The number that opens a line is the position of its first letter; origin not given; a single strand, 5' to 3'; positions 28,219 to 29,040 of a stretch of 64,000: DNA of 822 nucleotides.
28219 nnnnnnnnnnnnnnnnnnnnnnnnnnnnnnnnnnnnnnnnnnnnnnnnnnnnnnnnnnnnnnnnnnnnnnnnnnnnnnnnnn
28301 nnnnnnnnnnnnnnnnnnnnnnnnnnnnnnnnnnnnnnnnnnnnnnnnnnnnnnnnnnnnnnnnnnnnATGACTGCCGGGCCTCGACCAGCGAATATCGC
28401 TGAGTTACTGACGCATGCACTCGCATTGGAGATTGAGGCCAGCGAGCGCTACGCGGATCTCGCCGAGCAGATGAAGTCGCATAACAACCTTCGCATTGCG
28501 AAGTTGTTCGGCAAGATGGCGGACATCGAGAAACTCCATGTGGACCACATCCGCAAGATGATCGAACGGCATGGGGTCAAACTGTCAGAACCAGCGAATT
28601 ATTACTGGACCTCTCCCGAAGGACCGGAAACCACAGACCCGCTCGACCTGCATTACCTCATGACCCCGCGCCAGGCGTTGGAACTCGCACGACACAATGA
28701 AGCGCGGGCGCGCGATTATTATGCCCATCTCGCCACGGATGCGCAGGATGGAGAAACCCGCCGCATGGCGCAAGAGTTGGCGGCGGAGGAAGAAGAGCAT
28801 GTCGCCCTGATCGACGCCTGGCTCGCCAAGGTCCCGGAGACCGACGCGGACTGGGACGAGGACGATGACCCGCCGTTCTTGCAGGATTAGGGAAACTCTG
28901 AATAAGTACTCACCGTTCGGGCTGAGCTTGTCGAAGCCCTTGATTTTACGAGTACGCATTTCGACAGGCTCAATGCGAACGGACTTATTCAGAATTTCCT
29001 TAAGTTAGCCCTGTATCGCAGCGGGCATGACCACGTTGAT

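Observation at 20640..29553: Thauera-type benzoyl-CoA reductase module (bcrCBAD-fdx) with its reductant-regenerating korAB and an attached peroxide-defence pair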

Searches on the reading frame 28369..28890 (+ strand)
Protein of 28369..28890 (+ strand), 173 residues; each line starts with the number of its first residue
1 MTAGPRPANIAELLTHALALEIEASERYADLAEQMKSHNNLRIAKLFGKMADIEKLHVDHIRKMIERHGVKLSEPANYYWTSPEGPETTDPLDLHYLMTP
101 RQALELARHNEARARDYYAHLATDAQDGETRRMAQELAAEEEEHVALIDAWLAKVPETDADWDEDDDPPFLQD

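Call 5: search_protein_families(library=ncbifam, proteins=[window:28369-28890:+])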
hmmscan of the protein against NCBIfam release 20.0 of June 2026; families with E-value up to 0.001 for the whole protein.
window:28369-28890:+ (173 aa): 4 families
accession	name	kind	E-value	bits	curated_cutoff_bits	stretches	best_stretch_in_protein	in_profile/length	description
NF045676.1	FeExpMbfA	equivalog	2.9e-07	30.2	450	1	12-165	11-161/318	iron exporter MbfA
NF009413.0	PRK12775.1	equivalog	1.4e-06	26.4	1895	1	17-152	866-995/1006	putative trifunctional 2-polyprenylphenol hydroxylase/glutamate synthase subunit beta/ferritin domain-containing protein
NF045767.1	RuberyRbr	equivalog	1.7e-05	24.9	200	0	11-68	10-67/194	rubrerythrin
NF058679.1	EncB_fam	subfamily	0.00054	19.9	90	0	110-156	31-77/117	encapsulin nanocompartment ferritin-likeEncB family encapsulin nanocompartment ferritin-like cargo protein cargo protein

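Call 6: search_protein_families(library=pfam, proteins=[window:28369-28890:+])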
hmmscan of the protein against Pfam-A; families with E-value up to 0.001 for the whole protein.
window:28369-28890:+ (173 aa): 3 families
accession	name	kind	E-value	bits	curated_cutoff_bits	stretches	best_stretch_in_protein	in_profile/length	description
PF02915.23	Rubrerythrin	-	6.3e-14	53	22.8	1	12-147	1-132/137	Rubrerythrin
PF00210.30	Ferritin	-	9.5e-08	32.5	24.5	1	12-155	2-139/142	Ferritin-like domain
PF13668.12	Ferritin_2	-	1.4e-07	32.2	24.7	0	110-162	12-76/138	Ferritin-like domain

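Call 29: search_solved_structures(query=window:28369-28890:+, max_evalue=1)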
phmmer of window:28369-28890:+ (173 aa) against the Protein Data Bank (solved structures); distinct sequences matched with E-value up to 1: 14.
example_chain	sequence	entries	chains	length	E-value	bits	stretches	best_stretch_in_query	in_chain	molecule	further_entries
2oh3_A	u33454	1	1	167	2e-37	132.1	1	9-169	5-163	COG1633: Uncharacterized conserved protein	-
1vjx_A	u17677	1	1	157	4e-05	27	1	9-146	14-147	putative ferritin-like diiron-carboxylate protein TM1526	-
6nu2_q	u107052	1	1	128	0.054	16.8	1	105-165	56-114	Growth arrest and DNA damage-inducible proteins-interacting protein 1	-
1ryt_A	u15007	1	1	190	0.058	16.7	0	16-68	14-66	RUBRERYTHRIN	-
1b71_A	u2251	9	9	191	0.058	16.7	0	16-68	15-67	PROTEIN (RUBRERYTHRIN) | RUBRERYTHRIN | Rubrerythrin all-iron(III) form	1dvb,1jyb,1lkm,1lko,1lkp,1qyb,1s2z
6zs9_q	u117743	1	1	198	0.18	15.1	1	105-165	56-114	Growth arrest and DNA damage-inducible proteins-interacting protein 1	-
4am2_A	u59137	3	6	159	0.26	14.6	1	85-154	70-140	BACTERIOFERRITIN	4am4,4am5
3j7y_q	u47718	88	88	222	0.26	14.6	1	105-165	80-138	CRIF1 | mL64 (CRIF1) | Growth arrest and DNA damage-inducible proteins-interacting protein 1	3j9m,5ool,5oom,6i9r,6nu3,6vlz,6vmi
8fhb_A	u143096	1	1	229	0.33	14.3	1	39-148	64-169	tRNA-(MS[2]IO[6]A)-hydroxylase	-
7s5k_A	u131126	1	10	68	0.35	14.2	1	103-147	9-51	EncB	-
2fzf_A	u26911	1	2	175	0.37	14.1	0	9-62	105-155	hypothetical protein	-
7s5c_A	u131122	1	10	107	0.42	13.9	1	101-147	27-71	EncB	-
9qq4_A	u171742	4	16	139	0.5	13.7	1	66-151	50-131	Bacterioferritin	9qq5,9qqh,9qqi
9i44_A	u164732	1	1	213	0.82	13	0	59-96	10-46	Nucleoprotein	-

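Call 30: find_homologous_proteins(query=window:28369-28890:+, max_evalue=0.00001)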
Query window:28369-28890:+ (173 aa): 169 proteins with E <= 0.00001 among 579 candidates; the best 120 are listed.
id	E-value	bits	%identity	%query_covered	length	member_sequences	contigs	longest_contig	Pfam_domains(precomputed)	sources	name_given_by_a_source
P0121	1.9e-109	381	100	100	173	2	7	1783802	PF02915.24,PF00210.31,PF13668.13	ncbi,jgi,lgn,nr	ncbi:MAG: rubrerythrin [Gammaproteobacteria bacterium]|jgi:rubrerythrin|nr:MAG: rubrerythrin [Gammap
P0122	3.2e-94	332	87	100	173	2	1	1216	PF02915.24,PF00210.31,PF13668.13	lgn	-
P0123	1.1e-90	320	84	100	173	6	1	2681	PF02915.24,PF00210.31,PF13668.13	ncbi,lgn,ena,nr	ncbi:MAG TPA: ferritin family protein [Gammaproteobacteria bacterium]|nr:ferritin family protein [Ga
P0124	3.8e-89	315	82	100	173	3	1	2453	PF02915.24,PF13668.13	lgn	-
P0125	4.6e-65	237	64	96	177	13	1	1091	PF02915.24,PF00210.31,PF13668.13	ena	-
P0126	5.8e-64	233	65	96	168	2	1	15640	PF02915.24,PF13668.13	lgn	-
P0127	3.4e-60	221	61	95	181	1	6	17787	PF02915.24,PF00210.31,PF13668.13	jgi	jgi:rubrerythrin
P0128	8.6e-60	220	62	95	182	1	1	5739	PF02915.24,PF00210.31,PF13668.13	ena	-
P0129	5.9e-59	217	59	88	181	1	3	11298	PF02915.24,PF00210.31,PF13668.13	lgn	-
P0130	2.4e-57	212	63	77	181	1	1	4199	PF02915.24,PF00210.31,PF13668.13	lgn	-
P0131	9.1e-57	210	61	88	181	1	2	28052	PF02915.24,PF00210.31,PF13668.13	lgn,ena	-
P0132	1.6e-56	209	61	95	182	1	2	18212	PF02915.24,PF13668.13,PF22277.3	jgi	jgi:rubrerythrin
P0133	4.0e-56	208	61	94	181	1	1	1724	PF02915.24,PF00210.31,PF13668.13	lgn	-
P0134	4.4e-56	208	60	97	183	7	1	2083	PF02915.24,PF00210.31,PF13668.13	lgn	-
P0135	9.2e-56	206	62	95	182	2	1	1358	PF02915.24,PF00210.31,PF13668.13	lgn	-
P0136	1.2e-55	206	60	98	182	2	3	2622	PF02915.24,PF00210.31,PF13668.13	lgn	-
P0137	1.6e-55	206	62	77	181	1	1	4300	PF02915.24,PF00210.31,PF13668.13,PF22277.3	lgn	-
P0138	3.1e-55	205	59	99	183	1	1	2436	PF02915.24,PF00210.31,PF13668.13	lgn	-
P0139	3.9e-55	204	62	90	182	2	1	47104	PF02915.24,PF00210.31,PF13668.13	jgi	-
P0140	4.5e-55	204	59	98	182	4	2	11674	PF02915.24,PF00210.31,PF13668.13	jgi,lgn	jgi:rubrerythrin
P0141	4.9e-55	204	58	99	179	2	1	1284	PF02915.24,PF00210.31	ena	-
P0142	1.8e-54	202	59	95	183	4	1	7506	PF02915.24,PF00210.31,PF13668.13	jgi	-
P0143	2.9e-54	202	59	98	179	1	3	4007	PF02915.24,PF00210.31,PF13668.13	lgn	-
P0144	6.1e-54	201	58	99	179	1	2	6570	PF02915.24,PF00210.31,PF13668.13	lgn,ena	-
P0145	2.5e-53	199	56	86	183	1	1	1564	PF02915.24,PF00210.31,PF13668.13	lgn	-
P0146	5.8e-53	197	58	95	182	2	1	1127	PF02915.24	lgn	-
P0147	1.4e-52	196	57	99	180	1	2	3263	PF02915.24,PF00210.31,PF13668.13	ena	-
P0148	3.3e-52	195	56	99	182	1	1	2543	PF02915.24,PF00210.31,PF13668.13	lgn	-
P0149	3.5e-52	195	60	95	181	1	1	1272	PF02915.24,PF00210.31,PF13668.13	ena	-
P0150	5.0e-52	194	58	97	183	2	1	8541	PF02915.24,PF00210.31,PF13668.13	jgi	-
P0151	1.9e-51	192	56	99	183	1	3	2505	PF02915.24,PF00210.31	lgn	-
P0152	2.2e-51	192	56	88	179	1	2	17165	PF02915.24,PF00210.31,PF13668.13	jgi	-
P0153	2.5e-51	192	58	98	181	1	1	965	PF02915.24,PF00210.31,PF13668.13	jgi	jgi:rubrerythrin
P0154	1.3e-50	190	58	95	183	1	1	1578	PF02915.24,PF00210.31,PF13668.13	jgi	-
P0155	2.2e-50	189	55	99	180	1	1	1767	PF02915.24,PF00210.31,PF13668.13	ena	-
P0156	4.5e-50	188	56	99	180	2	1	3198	PF02915.24,PF00210.31,PF13668.13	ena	-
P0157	4.9e-50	188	56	80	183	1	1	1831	PF02915.24,PF00210.31,PF13668.13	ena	-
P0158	5.3e-50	188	55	95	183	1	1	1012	PF02915.24,PF13668.13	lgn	-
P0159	6.8e-50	187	58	96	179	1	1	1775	PF02915.24,PF00210.31,PF13668.13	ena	-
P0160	1.8e-49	186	57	95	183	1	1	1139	PF02915.24,PF00210.31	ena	-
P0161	2.0e-49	186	60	95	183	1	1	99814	PF02915.24,PF00210.31,PF13668.13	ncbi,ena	-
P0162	5.6e-49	184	55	86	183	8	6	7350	PF02915.24,PF00210.31,PF13668.13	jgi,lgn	jgi:rubrerythrin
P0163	6.1e-49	184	57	80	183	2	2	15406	PF02915.24,PF00210.31,PF13668.13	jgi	-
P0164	7.4e-49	184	56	99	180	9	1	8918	PF02915.24,PF00210.31,PF13668.13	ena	-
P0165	8.7e-49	184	54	88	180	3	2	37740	PF02915.24,PF00210.31,PF13668.13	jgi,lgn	jgi:rubrerythrin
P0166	1.1e-48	183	57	97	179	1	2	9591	PF02915.24,PF00210.31,PF13668.13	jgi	jgi:rubrerythrin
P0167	1.6e-48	183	56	98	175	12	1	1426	PF02915.24,PF00210.31,PF13668.13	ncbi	-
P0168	1.9e-48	183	55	95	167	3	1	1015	PF02915.24,PF00210.31,PF13668.13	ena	-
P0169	2.9e-48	182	55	99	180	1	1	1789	PF02915.24,PF00210.31,PF13668.13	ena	-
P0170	4.7e-48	181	52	85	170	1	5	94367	PF02915.24,PF00210.31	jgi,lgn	-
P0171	6.9e-48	181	55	95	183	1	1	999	PF02915.24,PF00210.31,PF13668.13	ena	-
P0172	2.3e-47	179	55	95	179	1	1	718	PF02915.24,PF00210.31,PF13668.13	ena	-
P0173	4.1e-46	175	52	80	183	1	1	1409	PF02915.24,PF00210.31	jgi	-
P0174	7.9e-46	174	56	95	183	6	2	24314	PF02915.24,PF00210.31,PF13668.13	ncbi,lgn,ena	-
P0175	8.6e-46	174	56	94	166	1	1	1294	PF02915.24,PF00210.31,PF13668.13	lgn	-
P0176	3.6e-45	172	51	100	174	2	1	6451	PF02915.24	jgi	jgi:rubrerythrin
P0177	1.0e-43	167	51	84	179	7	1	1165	PF02915.24,PF00210.31,PF13668.13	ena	-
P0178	1.1e-43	167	51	94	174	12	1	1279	PF02915.24,PF00210.31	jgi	jgi:rubrerythrin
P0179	2.7e-43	166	49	94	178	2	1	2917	PF02915.24,PF00210.31,PF13668.13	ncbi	-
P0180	3.0e-43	166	49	98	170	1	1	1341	PF02915.24,PF13668.13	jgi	jgi:rubrerythrin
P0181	3.3e-43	166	51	86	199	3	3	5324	PF02915.24,PF00210.31,PF13668.13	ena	-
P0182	4.4e-43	165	50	97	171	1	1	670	PF02915.24,PF13668.13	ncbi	-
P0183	6.6e-43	165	52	92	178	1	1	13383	PF02915.24,PF00210.31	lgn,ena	-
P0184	6.8e-43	165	50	99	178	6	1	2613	PF02915.24,PF00210.31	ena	-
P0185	8.4e-43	164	49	97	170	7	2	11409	PF02915.24,PF13668.13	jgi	jgi:rubrerythrin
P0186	8.9e-43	164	53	80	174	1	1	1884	PF02915.24,PF13668.13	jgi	jgi:rubrerythrin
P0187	1.3e-42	164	50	98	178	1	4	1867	PF02915.24,PF00210.31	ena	-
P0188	1.3e-42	164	50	84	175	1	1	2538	PF02915.24,PF13668.13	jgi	jgi:rubrerythrin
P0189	1.3e-42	164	51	100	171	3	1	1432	PF02915.24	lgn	-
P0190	2.1e-42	163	49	97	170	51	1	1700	PF02915.24,PF13668.13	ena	-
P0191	3.1e-42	162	51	84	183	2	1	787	PF02915.24,PF00210.31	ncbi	-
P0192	3.6e-42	162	47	77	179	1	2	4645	PF02915.24,PF13668.13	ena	-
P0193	5.2e-42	162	51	94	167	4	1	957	PF02915.24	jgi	jgi:rubrerythrin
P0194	9.3e-42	161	50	95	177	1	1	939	PF02915.24,PF00210.31,PF13668.13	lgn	-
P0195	9.8e-42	161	47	99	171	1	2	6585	PF02915.24,PF13668.13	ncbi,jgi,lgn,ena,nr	ncbi:MAG TPA: ferritin family protein [Steroidobacteraceae bacterium]|nr:ferritin family protein [St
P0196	9.9e-42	161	50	86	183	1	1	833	PF02915.24,PF00210.31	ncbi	-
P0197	1.2e-41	161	49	100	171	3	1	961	PF02915.24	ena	-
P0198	1.4e-41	160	50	100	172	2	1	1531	PF02915.24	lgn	-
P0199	1.8e-41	160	49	90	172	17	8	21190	PF02915.24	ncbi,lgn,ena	-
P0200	1.9e-41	160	50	100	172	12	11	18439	PF02915.24,PF00210.31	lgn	-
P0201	1.9e-41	160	51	82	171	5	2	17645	PF02915.24,PF13668.13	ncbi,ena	-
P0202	2.3e-41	160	47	86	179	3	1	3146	PF02915.24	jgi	jgi:rubrerythrin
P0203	2.4e-41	160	51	78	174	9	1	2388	PF02915.24,PF13668.13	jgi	jgi:rubrerythrin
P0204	2.9e-41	159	54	78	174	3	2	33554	PF02915.24,PF13668.13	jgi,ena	-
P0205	3.4e-41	159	50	94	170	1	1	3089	PF02915.24,PF13668.13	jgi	jgi:rubrerythrin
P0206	4.0e-41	159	52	78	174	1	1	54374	PF02915.24,PF13668.13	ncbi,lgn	-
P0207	4.5e-41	159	51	82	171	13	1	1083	PF02915.24,PF13668.13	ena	-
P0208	9.0e-41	158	53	84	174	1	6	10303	PF02915.24,PF13668.13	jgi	jgi:rubrerythrin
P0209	9.5e-41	158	50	94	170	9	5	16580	PF02915.24,PF13668.13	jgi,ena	jgi:rubrerythrin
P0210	1.4e-40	157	48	94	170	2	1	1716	PF02915.24,PF13668.13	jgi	jgi:rubrerythrin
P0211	1.7e-40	157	53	80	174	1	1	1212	PF02915.24,PF13668.13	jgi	-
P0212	2.2e-40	156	50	82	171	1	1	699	PF02915.24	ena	-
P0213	2.4e-40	156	49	98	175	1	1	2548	PF02915.24,PF13668.13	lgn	-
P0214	2.4e-40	156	49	97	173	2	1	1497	PF02915.24,PF13668.13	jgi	-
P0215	3.3e-40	156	49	86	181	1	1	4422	PF02915.24,PF00210.31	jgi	jgi:rubrerythrin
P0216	4.1e-40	156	49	96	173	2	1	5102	PF02915.24,PF00210.31,PF13668.13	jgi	jgi:rubrerythrin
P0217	4.2e-40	156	50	81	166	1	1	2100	PF02915.24,PF13668.13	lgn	-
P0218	5.7e-40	155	51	80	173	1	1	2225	PF02915.24,PF13668.13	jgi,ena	-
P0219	9.1e-40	154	51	93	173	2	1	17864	PF02915.24,PF13668.13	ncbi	-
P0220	1.1e-39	154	50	92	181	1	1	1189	PF02915.24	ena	-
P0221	1.2e-39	154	49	97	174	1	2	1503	PF02915.24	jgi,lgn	-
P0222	1.5e-39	154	52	93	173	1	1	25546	PF02915.24,PF13668.13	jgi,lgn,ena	-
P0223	7.4e-39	151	49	98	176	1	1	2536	PF02915.24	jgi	jgi:rubrerythrin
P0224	8.0e-39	151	51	94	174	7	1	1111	PF02915.24,PF13668.13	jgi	jgi:rubrerythrin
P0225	8.1e-39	151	48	94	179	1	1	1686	PF02915.24,PF13668.13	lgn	-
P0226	8.1e-39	151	47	97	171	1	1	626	PF02915.24,PF13668.13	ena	-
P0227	8.4e-39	151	53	78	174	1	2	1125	PF02915.24,PF13668.13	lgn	-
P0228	8.4e-39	151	51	80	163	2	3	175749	PF02915.24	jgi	-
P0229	9.6e-39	151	50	97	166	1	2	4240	PF02915.24,PF13668.13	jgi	jgi:rubrerythrin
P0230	1.2e-38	151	48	94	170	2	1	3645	PF02915.24,PF13668.13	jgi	jgi:rubrerythrin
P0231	1.5e-38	151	47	92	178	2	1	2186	PF02915.24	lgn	-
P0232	1.6e-38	150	49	94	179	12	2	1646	PF02915.24,PF13668.13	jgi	-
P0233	5.3e-38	149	48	98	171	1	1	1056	PF02915.24,PF13668.13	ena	-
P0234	6.8e-38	148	46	90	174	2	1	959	PF02915.24,PF13668.13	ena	-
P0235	9.4e-38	148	46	76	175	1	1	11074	PF02915.24,PF00210.31,PF13668.13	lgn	-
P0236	1.1e-37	148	48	94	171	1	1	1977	PF02915.24,PF13668.13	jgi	jgi:rubrerythrin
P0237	1.2e-37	148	46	97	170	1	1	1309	PF02915.24,PF13668.13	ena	-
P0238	2.3e-37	147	47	95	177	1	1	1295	PF02915.24,PF03232.20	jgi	jgi:rubrerythrin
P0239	2.7e-37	146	49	100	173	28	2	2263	PF02915.24,PF13668.13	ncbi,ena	-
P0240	3.4e-37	146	45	94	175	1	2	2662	PF09537.17,PF02915.24,PF00210.31,PF13668.13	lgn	-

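Call 31: find_encoding_contigs(protein=window:28369-28890:+, flank=10000, max_places=8)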
Protein window:28369-28890:+ (173 aa): 11 contigs read that carry it; 8 places shown.
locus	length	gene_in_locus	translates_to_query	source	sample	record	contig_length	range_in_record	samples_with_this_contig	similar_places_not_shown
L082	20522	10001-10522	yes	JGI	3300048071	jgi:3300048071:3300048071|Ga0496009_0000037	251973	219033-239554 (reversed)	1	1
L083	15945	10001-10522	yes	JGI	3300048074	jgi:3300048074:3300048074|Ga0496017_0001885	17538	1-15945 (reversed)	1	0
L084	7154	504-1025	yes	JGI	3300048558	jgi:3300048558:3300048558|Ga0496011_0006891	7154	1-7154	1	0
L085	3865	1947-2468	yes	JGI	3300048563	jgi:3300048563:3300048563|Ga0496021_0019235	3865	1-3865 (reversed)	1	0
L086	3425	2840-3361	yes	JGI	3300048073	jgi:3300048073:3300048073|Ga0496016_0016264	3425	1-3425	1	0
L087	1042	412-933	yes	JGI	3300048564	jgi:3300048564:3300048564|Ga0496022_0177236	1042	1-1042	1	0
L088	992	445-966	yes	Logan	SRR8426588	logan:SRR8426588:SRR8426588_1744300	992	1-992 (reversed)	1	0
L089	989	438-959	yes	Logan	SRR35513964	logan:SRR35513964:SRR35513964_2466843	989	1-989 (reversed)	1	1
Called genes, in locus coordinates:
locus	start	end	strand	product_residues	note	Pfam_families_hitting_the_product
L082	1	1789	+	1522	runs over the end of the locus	PF00004:AAA (weak), PF05729:NACHT (weak)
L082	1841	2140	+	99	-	PF01381:HTH_3 (weak)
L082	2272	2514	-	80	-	-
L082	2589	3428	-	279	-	PF01869:BcrAD_BadFG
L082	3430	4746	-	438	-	PF01869:BcrAD_BadFG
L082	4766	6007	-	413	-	PF06050:HGD-D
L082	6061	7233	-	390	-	PF06050:HGD-D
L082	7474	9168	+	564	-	PF01558:POR, PF01855:POR_N, PF17147:PFOR_II (weak)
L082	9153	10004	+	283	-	PF02775:TPP_enzyme_C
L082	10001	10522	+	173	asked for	PF00210:Ferritin (weak), PF13668:Ferritin_2 (faint), PF02915:Rubrerythrin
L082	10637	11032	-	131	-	PF00578:AhpC-TSA (weak), PF13911:AhpC-TSA_2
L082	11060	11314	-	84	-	-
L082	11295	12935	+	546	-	PF02776:TPP_enzyme_N, PF00205:TPP_enzyme_M, PF02775:TPP_enzyme_C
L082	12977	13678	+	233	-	PF01925:TauE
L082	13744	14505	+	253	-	PF04264:YceI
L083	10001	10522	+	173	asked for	PF00210:Ferritin (weak), PF13668:Ferritin_2 (faint), PF02915:Rubrerythrin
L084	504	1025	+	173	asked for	PF00210:Ferritin (weak), PF13668:Ferritin_2 (faint), PF02915:Rubrerythrin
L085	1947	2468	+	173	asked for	PF00210:Ferritin (weak), PF13668:Ferritin_2 (faint), PF02915:Rubrerythrin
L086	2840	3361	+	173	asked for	PF00210:Ferritin (weak), PF13668:Ferritin_2 (faint), PF02915:Rubrerythrin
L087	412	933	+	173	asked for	PF00210:Ferritin (weak), PF13668:Ferritin_2 (faint), PF02915:Rubrerythrin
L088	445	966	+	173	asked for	PF00210:Ferritin (weak), PF13668:Ferritin_2 (faint), PF02915:Rubrerythrin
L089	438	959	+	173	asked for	PF00210:Ferritin (weak), PF13668:Ferritin_2 (faint), PF02915:Rubrerythrin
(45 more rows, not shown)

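Call 32: find_encoding_contigs(protein=P0228, flank=8000, max_places=2)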
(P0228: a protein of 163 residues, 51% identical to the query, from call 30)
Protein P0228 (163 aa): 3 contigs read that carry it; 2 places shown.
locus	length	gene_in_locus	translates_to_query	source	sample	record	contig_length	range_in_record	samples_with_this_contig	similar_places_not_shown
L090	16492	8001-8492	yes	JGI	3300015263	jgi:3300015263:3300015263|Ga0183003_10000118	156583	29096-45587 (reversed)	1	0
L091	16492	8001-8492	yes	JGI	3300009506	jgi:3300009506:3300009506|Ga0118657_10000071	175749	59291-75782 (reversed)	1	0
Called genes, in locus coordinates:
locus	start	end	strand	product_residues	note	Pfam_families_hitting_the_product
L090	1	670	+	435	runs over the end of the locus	PF00324:AA_permease, PF13520:AA_permease_2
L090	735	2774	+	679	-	PF03704:BTAD (faint), PF12895:ANAPC3 (faint), PF23914:TPR_CcmH_CycH, PF13432:TPR_16 (weak), PF14559:TPR_19, PF13432:TPR_16 (weak), PF00685:Sulfotransfer_1 (weak), PF13469:Sulfotransfer_3, +10 more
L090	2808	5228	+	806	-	PF07715:Plug, PF00593:TonB_dep_Rec_b-barrel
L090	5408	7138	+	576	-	PF01558:POR, PF01855:POR_N, PF17147:PFOR_II (faint)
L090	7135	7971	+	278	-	PF02775:TPP_enzyme_C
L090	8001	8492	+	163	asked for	PF02915:Rubrerythrin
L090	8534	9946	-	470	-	PF10396:TrmE_N, PF12631:MnmE_helical, PF00350:Dynamin_N (faint), PF01926:MMR_HSR1, PF02421:FeoB_N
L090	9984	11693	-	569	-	PF14849:YidC_periplas, PF02096:60KD_IMP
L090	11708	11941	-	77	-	PF01809:YidD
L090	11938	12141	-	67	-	PF00825:Ribonuclease_P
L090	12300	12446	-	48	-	PF00468:Ribosomal_L34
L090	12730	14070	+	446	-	PF11638:DnaA_N, PF00308:Bac_DnaA, PF01695:IstB_IS21 (weak), PF00004:AAA (weak), PF08299:Bac_DnaA_C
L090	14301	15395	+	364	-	PF00712:DNA_pol3_beta, PF02767:DNA_pol3_beta_2, PF02768:DNA_pol3_beta_3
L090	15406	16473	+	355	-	PF02463:SMC_N, PF13175:AAA_15, PF13476:AAA_23, PF13304:AAA_21 (weak)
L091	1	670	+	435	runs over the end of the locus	PF00324:AA_permease, PF13520:AA_permease_2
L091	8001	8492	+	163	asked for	PF02915:Rubrerythrin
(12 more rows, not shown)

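Call 33: find_encoding_contigs(protein=P0206, flank=8000, max_places=2)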
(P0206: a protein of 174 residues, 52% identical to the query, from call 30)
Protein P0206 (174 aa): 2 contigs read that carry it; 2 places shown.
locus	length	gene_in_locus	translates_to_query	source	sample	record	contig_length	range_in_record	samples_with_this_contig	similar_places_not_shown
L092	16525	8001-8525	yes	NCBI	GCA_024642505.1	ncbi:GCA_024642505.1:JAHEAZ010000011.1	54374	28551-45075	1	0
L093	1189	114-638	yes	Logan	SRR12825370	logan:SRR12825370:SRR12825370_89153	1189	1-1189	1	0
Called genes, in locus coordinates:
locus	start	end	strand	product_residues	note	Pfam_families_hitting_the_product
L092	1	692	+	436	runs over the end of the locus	PF00324:AA_permease, PF13520:AA_permease_2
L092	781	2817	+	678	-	PF07719:TPR_2 (faint), PF12895:ANAPC3 (faint), PF13371:TPR_9 (faint), PF23914:TPR_CcmH_CycH (weak), PF14559:TPR_19, PF13432:TPR_16 (weak), PF00685:Sulfotransfer_1, PF13469:Sulfotransfer_3, +8 more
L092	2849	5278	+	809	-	PF07715:Plug, PF00593:TonB_dep_Rec_b-barrel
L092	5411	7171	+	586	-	PF01558:POR, PF01855:POR_N, PF17147:PFOR_II (weak)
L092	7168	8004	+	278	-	PF02775:TPP_enzyme_C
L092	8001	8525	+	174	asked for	PF13668:Ferritin_2 (faint), PF02915:Rubrerythrin (weak)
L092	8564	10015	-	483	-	PF10396:TrmE_N, PF12631:MnmE_helical, PF01926:MMR_HSR1, PF02421:FeoB_N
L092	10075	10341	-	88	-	-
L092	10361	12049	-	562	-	PF14849:YidC_periplas, PF02096:60KD_IMP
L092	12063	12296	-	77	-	PF01809:YidD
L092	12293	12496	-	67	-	PF00825:Ribonuclease_P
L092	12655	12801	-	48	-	PF00468:Ribosomal_L34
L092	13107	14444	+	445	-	PF11638:DnaA_N, PF00308:Bac_DnaA, PF01695:IstB_IS21 (weak), PF00004:AAA (weak), PF08299:Bac_DnaA_C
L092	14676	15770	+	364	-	PF00712:DNA_pol3_beta, PF02767:DNA_pol3_beta_2, PF02768:DNA_pol3_beta_3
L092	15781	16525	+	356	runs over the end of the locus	PF02463:SMC_N, PF11398:DUF2813 (faint), PF13175:AAA_15, PF13476:AAA_23, PF13304:AAA_21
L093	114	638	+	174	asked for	PF13668:Ferritin_2 (faint), PF02915:Rubrerythrin (weak)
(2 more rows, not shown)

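Call 34: find_encoding_contigs(protein=P0235, flank=8000, max_places=2)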
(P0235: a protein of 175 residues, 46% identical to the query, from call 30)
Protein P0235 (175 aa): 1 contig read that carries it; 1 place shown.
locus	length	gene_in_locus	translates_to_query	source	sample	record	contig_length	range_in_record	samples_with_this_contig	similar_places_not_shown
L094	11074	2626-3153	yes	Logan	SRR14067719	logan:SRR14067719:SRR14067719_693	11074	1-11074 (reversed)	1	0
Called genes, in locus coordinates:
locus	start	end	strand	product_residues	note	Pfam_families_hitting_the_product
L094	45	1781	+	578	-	PF01558:POR, PF01855:POR_N, PF02780:Transketolase_C (faint), PF17147:PFOR_II (weak)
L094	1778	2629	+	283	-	PF02775:TPP_enzyme_C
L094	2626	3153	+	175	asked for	PF00210:Ferritin (faint), PF13668:Ferritin_2 (faint), PF02915:Rubrerythrin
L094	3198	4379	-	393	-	PF05762:VWA_CoxE (weak)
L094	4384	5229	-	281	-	PF00158:Sigma54_activat (faint), PF13191:AAA_16 (faint), PF07724:AAA_2, PF13401:AAA_22, PF00004:AAA, PF07728:AAA_5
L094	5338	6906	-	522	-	PF00355:Rieske, PF13806:Rieske_2, PF22543:Rieske_4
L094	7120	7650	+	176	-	-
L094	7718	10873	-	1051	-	PF00873:ACR_tran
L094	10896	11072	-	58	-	?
